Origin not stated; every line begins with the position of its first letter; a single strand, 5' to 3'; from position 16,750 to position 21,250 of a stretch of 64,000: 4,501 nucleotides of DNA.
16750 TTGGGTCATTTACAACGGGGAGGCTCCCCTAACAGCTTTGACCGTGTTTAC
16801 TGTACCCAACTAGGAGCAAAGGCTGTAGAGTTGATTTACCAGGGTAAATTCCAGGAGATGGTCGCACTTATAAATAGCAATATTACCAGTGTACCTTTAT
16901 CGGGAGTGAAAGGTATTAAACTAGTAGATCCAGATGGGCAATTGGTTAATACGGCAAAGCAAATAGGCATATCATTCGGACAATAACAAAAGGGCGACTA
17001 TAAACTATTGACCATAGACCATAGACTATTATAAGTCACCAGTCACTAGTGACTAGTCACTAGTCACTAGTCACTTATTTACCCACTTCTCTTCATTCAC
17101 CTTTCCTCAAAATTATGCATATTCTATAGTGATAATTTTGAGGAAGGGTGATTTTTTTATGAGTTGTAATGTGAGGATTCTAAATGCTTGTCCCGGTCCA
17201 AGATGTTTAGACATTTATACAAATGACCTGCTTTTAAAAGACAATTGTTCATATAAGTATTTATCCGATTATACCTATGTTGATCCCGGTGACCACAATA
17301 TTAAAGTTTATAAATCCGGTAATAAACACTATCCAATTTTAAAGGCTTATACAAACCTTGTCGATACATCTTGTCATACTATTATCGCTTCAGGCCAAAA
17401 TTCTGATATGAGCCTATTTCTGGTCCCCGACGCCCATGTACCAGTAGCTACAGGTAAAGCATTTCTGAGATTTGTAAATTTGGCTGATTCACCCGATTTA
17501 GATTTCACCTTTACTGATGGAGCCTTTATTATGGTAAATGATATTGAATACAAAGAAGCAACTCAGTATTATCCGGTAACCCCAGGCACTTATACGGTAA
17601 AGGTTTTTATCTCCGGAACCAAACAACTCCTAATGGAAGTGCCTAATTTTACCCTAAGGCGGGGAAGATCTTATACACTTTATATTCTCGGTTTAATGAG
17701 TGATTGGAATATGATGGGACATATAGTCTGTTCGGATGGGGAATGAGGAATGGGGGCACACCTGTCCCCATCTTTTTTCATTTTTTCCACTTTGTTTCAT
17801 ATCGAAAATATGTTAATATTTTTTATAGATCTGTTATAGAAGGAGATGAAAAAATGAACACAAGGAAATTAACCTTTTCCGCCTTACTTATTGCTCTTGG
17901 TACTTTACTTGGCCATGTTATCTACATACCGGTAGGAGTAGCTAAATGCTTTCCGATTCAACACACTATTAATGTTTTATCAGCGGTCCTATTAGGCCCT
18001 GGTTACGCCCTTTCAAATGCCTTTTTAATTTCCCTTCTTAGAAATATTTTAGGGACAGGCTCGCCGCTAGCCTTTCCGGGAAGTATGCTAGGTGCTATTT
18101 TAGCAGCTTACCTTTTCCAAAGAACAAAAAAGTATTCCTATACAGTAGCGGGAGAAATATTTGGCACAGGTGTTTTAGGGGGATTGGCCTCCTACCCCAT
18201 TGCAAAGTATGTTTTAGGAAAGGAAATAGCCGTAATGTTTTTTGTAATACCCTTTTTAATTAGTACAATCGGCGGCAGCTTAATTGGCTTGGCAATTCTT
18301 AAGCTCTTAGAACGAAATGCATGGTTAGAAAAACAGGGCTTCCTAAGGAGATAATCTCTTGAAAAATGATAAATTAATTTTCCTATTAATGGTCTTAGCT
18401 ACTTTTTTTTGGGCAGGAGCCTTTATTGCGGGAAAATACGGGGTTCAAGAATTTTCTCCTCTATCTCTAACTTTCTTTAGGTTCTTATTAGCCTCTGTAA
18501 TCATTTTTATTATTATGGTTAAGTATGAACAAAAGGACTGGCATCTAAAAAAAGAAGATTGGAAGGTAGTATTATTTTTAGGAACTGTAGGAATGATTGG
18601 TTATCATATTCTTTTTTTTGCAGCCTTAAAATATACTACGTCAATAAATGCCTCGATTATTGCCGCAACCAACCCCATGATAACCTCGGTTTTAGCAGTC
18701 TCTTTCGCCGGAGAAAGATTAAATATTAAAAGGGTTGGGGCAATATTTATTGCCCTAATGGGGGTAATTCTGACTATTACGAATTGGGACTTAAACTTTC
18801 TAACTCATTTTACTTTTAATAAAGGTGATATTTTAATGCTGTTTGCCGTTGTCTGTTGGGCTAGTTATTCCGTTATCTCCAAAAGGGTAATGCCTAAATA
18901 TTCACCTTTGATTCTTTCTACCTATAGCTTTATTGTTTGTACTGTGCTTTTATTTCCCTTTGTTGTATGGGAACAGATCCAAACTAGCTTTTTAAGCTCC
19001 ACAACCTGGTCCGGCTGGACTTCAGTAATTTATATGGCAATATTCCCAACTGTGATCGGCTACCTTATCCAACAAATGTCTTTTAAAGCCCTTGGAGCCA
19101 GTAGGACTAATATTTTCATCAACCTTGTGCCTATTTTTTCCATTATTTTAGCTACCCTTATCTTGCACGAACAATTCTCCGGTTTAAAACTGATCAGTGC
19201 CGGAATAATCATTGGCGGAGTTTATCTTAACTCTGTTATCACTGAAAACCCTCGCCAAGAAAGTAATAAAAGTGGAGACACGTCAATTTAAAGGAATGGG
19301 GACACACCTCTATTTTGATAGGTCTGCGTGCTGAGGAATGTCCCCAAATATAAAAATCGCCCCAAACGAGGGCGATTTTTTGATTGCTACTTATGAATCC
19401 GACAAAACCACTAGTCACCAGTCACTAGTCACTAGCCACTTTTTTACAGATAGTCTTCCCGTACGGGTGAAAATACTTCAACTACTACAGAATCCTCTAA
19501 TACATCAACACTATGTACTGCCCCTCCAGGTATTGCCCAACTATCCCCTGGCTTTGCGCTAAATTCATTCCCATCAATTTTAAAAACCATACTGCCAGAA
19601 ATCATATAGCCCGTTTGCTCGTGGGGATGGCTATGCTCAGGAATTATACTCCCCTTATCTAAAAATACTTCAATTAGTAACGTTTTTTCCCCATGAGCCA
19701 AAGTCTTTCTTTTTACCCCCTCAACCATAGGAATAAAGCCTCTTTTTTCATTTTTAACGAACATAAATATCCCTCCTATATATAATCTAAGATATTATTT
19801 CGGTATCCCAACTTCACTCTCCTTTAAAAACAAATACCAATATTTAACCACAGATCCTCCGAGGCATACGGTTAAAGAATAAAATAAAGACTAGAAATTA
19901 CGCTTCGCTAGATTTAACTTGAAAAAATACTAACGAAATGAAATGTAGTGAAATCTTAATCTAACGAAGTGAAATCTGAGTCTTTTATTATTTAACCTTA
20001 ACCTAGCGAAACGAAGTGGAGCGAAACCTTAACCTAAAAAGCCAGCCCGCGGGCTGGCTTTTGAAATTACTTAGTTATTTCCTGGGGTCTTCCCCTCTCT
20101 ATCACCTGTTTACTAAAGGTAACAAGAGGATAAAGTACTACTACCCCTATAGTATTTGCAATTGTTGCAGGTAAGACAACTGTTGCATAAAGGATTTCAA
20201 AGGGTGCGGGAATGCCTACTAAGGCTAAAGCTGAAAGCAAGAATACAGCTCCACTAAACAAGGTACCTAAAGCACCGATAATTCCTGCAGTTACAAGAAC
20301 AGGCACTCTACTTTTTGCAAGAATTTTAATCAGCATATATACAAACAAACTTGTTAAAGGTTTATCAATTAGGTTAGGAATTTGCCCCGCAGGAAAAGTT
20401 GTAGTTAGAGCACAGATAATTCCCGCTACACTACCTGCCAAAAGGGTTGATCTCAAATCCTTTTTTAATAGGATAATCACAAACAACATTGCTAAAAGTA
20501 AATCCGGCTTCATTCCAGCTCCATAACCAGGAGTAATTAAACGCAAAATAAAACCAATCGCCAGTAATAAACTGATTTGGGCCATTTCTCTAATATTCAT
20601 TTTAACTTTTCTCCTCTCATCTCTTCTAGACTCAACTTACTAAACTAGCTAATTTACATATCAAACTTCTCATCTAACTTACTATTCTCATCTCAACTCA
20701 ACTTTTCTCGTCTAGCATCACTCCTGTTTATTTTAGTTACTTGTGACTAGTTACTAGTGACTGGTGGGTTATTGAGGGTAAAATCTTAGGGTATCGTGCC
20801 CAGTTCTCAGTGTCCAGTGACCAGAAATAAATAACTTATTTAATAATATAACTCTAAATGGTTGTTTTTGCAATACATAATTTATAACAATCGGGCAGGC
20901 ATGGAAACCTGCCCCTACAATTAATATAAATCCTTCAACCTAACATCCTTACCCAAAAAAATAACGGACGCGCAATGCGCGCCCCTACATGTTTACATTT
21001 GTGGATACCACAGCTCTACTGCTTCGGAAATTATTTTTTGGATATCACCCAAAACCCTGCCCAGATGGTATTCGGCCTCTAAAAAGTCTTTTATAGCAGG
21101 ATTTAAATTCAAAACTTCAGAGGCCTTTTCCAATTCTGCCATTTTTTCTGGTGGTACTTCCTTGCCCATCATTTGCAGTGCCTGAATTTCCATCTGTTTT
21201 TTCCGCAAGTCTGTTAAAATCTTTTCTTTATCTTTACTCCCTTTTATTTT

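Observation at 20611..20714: Sixteen (G/U)AG triplets in the trpP-like leader: a candidate TRAP binding site occluding the SD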

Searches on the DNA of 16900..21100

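Call 70: search_rna_families(source=window, start=16900, end=21100, threshold=evalue, max_evalue=1)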
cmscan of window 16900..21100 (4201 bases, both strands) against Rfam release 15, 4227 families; matches with E-value up to 1: 1.
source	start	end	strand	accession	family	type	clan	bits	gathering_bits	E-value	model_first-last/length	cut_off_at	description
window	17093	17151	+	RF00697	mir-186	Gene; miRNA;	-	22.2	70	0.75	1-82/82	no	mir-186 microRNA precursor family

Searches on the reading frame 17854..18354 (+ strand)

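Call 3: search_protein_families(library=pfam, proteins=[window:17854-18354:+], max_evalue=0.01)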
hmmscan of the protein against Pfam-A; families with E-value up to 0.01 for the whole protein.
window:17854-18354:+ (166 aa): 3 families
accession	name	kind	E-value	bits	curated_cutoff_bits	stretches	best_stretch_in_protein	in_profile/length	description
PF09512.15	ThiW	-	3.5e-57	193.2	30.3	1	6-154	1-149/150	Thiamine-precursor transporter protein (ThiW)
PF12822.12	ECF_trnsprt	-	3.1e-10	40.8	30.7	1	4-134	1-153/169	ECF transporter, substrate-specific component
PF07155.17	ECF-ribofla_trS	-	9e-05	23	26.7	1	2-153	3-171/172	ECF-type riboflavin transporter, S component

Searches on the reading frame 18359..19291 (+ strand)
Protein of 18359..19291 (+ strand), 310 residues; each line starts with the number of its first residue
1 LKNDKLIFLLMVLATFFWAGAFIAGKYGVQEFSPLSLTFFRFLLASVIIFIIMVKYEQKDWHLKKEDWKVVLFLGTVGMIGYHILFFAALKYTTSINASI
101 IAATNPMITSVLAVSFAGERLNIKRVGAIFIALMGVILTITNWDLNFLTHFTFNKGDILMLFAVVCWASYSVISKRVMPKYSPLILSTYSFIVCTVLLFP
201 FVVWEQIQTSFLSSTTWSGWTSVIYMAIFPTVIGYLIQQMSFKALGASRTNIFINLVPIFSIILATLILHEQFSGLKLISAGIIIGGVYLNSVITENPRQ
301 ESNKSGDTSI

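Call 3: search_protein_families(library=pfam, proteins=[window:18359-19291:+], max_evalue=0.01)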
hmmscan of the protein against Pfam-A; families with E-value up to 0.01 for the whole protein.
window:18359-19291:+ (310 aa): 2 families
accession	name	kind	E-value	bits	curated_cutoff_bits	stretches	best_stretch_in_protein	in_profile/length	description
PF00892.27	EamA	-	2.6e-58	196.5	28.2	2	155-292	2-134/135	EamA-like transporter family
PF03151.22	TPT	-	1.6e-12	47.9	30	2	169-293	16-137/291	Triose-phosphate Transporter family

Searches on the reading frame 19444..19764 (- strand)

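Call 3: search_protein_families(library=pfam, proteins=[window:19444-19764:-], max_evalue=0.01)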
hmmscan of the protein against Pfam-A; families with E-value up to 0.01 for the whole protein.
window:19444-19764:- (106 aa): 5 families
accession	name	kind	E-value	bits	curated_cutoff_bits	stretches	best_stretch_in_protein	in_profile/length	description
PF07883.17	Cupin_2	-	2.2e-14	53.3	27.2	1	34-92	4-62/70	Cupin domain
PF12973.13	Cupin_7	-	6.9e-07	29.5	27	1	3-95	6-97/105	ChrR Cupin-like domain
PF02311.25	AraC_binding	-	3.1e-05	24.1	21.1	1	41-86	16-61/135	AraC-like ligand binding domain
PF05899.18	Cupin_3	-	0.00031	20.8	23.5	1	49-91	26-69/74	EutQ-like cupin domain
PF00190.28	Cupin_1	-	0.0018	18.3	22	1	30-98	35-113/151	Cupin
